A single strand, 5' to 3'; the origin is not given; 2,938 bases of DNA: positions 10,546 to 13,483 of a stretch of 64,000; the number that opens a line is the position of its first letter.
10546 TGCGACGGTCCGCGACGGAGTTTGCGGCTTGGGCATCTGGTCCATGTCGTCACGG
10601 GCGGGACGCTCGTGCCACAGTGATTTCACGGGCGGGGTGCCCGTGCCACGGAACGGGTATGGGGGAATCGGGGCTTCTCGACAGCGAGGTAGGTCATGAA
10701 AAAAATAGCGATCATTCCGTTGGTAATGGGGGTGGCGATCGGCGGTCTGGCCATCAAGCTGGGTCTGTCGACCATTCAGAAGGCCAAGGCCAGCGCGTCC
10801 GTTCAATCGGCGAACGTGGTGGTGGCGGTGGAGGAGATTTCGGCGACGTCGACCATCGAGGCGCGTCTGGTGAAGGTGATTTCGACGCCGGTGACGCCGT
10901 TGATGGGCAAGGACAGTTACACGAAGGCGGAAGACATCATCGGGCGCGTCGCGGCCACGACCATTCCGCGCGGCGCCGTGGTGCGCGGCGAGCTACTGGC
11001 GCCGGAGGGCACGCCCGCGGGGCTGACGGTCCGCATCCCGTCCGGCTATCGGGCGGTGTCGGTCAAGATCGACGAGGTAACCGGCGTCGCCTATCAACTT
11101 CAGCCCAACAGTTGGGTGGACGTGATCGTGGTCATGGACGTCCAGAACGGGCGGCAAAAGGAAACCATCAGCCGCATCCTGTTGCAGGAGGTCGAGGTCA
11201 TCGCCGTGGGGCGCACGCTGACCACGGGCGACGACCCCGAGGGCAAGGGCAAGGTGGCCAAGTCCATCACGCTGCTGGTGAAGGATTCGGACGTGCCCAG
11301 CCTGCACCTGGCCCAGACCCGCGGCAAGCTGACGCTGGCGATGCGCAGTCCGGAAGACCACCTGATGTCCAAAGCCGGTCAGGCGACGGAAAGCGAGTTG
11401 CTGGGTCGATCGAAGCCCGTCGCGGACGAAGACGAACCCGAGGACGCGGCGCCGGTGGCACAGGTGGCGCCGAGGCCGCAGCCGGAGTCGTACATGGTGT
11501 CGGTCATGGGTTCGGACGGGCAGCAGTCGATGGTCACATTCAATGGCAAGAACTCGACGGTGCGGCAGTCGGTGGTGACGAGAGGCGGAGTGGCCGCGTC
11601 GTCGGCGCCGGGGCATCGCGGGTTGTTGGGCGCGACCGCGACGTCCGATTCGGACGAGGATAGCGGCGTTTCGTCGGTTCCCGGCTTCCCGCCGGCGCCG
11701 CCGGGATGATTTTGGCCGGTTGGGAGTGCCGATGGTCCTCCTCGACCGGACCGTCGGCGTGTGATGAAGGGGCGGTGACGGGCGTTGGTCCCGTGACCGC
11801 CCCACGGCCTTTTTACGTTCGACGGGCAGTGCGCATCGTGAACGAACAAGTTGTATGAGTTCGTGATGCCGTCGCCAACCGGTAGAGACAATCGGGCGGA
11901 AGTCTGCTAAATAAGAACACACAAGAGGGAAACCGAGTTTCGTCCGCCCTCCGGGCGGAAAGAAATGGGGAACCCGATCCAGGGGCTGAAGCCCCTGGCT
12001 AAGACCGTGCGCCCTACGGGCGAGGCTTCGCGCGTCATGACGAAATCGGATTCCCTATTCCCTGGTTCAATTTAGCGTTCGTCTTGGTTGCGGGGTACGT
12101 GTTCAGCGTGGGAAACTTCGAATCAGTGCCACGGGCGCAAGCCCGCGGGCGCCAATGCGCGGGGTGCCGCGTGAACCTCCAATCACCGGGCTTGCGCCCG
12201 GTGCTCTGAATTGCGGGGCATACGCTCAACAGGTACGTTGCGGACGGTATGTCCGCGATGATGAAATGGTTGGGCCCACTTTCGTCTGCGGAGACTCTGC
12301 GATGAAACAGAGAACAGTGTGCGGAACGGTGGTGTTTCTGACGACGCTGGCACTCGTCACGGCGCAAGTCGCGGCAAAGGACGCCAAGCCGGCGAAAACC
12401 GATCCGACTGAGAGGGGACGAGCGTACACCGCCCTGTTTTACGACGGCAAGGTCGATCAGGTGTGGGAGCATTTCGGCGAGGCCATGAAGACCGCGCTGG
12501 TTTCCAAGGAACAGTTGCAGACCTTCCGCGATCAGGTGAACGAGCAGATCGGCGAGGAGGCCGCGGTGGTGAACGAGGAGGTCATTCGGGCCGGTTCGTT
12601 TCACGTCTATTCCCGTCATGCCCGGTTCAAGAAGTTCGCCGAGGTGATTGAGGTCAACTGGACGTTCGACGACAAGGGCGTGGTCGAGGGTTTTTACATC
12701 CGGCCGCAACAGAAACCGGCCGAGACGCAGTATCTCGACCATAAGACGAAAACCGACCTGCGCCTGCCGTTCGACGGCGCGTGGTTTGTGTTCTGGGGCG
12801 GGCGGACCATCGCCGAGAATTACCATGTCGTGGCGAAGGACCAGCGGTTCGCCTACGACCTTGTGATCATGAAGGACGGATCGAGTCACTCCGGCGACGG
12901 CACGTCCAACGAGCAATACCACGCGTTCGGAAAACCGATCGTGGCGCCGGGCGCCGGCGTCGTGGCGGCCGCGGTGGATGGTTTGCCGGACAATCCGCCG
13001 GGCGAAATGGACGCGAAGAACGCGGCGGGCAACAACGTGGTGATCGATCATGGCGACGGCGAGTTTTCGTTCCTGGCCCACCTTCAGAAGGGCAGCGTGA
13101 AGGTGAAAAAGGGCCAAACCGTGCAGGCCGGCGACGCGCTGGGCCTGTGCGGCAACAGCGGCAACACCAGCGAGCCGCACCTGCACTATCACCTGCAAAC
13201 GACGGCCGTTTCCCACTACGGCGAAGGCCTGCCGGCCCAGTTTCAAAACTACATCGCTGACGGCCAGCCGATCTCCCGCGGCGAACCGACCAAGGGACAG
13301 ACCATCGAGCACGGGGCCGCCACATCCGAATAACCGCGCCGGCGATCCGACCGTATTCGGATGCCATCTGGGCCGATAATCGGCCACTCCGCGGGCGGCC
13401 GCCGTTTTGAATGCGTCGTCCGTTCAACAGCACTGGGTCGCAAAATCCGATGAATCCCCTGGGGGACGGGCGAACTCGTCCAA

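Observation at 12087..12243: Family-3 MITE-like element: 142-143 bp, about 15-bp TIRs, perfect 7-bp target-site duplication in both copies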

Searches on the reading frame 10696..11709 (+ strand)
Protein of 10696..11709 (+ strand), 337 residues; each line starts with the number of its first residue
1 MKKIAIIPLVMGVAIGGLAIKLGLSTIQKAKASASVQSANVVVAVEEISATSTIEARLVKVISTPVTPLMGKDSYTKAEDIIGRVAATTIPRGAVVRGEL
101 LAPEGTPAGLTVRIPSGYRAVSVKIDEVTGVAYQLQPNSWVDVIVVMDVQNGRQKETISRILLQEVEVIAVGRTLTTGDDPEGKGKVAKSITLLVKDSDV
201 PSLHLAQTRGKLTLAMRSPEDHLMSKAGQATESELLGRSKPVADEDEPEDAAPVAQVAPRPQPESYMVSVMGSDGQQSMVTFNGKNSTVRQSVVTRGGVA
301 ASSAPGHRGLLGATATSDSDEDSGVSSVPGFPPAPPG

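Call 23: search_protein_families(library=pfam, proteins=[window:10696-11709:+], max_evalue=0.01)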
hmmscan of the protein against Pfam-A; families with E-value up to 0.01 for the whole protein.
window:10696-11709:+ (337 aa): 2 families
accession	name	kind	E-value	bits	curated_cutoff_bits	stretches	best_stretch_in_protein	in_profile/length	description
PF16976.10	RcpC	-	2.2e-26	92.5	28.8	1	109-217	2-114/114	Flp pilus assembly protein RcpC/CpaB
PF08666.17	SAF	-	2.1e-06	28.6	21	1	40-99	2-60/63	SAF domain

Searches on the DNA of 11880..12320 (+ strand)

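Call 19: search_rna_families(source=window, start=11880, end=12320, threshold=evalue, max_evalue=10, show_alignments=3)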
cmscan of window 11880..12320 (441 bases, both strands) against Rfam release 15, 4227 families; matches with E-value up to 10: 6.
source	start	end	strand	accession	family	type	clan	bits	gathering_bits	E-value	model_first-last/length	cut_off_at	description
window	11979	12022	+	RF01687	Acido-Lenti-1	Gene; sRNA;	-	30.6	37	3.5e-05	1-46/46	no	Acido-Lenti-1 RNA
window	11941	11973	+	RF01371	CRISPR-DR58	Gene; CRISPR;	-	22.9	38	0.038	1-37/37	no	CRISPR RNA direct repeat element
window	12148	12209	+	RF02784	SorX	Gene; sRNA;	-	17.1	46.6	0.14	1-73/73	no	Singlet oxygen resistance RNA X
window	12250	12294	+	RF01168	SNORD126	Gene; snRNA; snoRNA; CD-box;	-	16.3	55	1.8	1-77/77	no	Small nucleolar RNA SNORD126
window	11938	11983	+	RF02227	sX8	Gene; sRNA;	-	13.6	50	4.9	1-82/82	no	Proteobacterial sRNA sX8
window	12254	12281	+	RF01152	sR1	Gene; snRNA; snoRNA; CD-box;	-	10.6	45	3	1-57/57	no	Small nucleolar RNA sR1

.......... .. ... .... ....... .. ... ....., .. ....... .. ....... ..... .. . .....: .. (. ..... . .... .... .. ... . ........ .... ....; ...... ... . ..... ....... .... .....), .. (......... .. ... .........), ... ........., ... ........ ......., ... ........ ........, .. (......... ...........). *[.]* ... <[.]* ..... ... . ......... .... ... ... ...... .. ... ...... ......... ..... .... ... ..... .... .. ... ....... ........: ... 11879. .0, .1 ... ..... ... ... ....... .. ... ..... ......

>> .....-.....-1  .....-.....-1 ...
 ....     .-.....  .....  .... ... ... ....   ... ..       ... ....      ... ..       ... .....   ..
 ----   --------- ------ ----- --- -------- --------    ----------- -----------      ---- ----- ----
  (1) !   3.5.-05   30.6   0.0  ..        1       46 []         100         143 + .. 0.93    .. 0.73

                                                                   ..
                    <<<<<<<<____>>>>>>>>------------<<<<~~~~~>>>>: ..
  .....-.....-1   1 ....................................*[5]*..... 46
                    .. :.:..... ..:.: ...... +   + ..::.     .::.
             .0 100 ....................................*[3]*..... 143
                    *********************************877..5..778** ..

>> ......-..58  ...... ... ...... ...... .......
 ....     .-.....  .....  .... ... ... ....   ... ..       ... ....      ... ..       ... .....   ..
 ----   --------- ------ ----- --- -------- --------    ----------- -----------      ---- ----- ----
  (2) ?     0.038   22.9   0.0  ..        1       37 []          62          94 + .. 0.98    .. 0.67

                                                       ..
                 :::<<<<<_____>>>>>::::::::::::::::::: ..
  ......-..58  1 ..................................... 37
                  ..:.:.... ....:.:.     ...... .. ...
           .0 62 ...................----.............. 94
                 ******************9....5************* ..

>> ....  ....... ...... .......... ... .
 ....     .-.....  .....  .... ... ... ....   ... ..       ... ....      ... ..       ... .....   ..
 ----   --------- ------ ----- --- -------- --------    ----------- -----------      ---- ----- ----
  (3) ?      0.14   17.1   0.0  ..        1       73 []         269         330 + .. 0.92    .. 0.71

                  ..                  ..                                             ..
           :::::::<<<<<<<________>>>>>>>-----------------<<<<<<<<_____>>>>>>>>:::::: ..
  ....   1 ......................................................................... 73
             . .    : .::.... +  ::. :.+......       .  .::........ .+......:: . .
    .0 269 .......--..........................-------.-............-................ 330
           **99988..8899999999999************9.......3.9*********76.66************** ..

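Call 56: search_dna_similar(query=window:12080-12250:+, collection=plasmids, mode=distant, max_evalue=0.01, max_rows=15)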
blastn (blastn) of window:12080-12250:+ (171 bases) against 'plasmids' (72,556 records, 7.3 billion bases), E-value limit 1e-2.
No match.

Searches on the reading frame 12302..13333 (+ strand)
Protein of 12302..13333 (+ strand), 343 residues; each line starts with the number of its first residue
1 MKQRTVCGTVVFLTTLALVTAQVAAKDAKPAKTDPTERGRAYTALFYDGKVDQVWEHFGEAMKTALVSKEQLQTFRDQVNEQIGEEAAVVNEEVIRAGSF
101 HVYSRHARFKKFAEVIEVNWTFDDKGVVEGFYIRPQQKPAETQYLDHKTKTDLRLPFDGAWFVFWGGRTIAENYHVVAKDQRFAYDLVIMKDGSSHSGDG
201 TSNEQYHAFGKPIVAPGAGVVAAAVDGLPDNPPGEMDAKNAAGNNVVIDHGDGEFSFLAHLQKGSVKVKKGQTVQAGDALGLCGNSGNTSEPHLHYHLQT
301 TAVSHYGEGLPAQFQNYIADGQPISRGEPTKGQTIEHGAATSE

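Call 23: search_protein_families(library=pfam, proteins=[window:12302-13333:+], max_evalue=0.01)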
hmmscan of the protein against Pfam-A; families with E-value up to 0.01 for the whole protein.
window:12302-13333:+ (343 aa): 3 families
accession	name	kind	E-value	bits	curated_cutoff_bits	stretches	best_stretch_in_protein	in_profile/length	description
PF01551.29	Peptidase_M23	-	7.7e-18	64.9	28.7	1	210-301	13-90/96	Peptidase family M23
PF13026.12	DUF3887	-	0.00039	21.5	31.8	1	44-131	6-91/91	Protein of unknown function (DUF3887)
PF13533.13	Biotin_lipoyl_2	-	0.0059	16.9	29.8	0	265-280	13-28/32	Biotin-lipoyl like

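Call 32: find_encoding_contigs(protein=window:12302-13333:+, flank=3000, max_places=10)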
Protein window:12302-13333:+ (343 aa): 2 contigs read that carry it; 1 place shown.
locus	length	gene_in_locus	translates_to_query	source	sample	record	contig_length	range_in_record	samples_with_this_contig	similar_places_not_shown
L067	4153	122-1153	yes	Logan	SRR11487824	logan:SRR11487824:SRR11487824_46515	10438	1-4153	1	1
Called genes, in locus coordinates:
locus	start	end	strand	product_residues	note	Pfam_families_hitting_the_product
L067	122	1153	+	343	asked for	PF01551:Peptidase_M23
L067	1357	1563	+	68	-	-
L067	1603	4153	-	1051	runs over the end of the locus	PF17892:Cadherin_5 (weak), PF17963:Big_9, PF00047:ig (weak), PF07679:I-set, PF13895:Ig_2, PF13927:Ig_3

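Call 34: find_homologous_proteins(query=window:12302-13333:+, max_evalue=1e-30)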
Query window:12302-13333:+ (343 aa): 2069 proteins with E <= 1e-30 among 8000 candidates; the best 120 are listed.
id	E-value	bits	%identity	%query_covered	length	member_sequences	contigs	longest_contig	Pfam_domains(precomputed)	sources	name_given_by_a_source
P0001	8.9e-232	786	100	100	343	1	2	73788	PF01551.30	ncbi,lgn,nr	ncbi:MAG: M23 family metallopeptidase [Phycisphaerales bacterium]|nr:M23 family metallopeptidase [Ph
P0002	1.7e-139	483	63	93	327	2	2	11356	PF01551.30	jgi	jgi:hypothetical protein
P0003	2.4e-136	473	61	94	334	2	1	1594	PF01551.30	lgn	-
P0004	5.7e-136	471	61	98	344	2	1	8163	PF01551.30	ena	-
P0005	8.6e-136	471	62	97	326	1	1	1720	PF01551.30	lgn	-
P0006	2.7e-135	469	60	95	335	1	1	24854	PF01551.30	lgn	-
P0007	8.3e-130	451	60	93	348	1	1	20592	PF01551.30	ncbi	-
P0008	1.6e-129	450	60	96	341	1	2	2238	PF01551.30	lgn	-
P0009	6.9e-127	442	60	94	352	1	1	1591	PF01551.30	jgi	jgi:hypothetical protein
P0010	1.7e-126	440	59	88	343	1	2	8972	PF01551.30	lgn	-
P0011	7.8e-126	438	63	89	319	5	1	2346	PF01551.30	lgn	-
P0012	1.9e-125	437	60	94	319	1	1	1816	PF01551.30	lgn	-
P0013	1.7e-123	430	59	93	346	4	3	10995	PF01551.30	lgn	-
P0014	3.3e-123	429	58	95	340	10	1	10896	PF01551.30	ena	-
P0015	3.9e-123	429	56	95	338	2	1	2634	PF01551.30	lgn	-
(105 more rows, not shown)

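Call 72: list_cluster_members(proteins=[P0001])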
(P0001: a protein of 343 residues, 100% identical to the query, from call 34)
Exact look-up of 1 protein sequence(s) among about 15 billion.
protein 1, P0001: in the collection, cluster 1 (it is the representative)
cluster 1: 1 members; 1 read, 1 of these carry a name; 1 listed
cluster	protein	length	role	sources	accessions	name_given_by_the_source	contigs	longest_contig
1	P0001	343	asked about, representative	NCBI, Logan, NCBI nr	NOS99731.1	MAG: M23 family metallopeptidase [Phycisphaerales bacterium] | M23 family metallopeptidase [Phycisphaerales bacterium]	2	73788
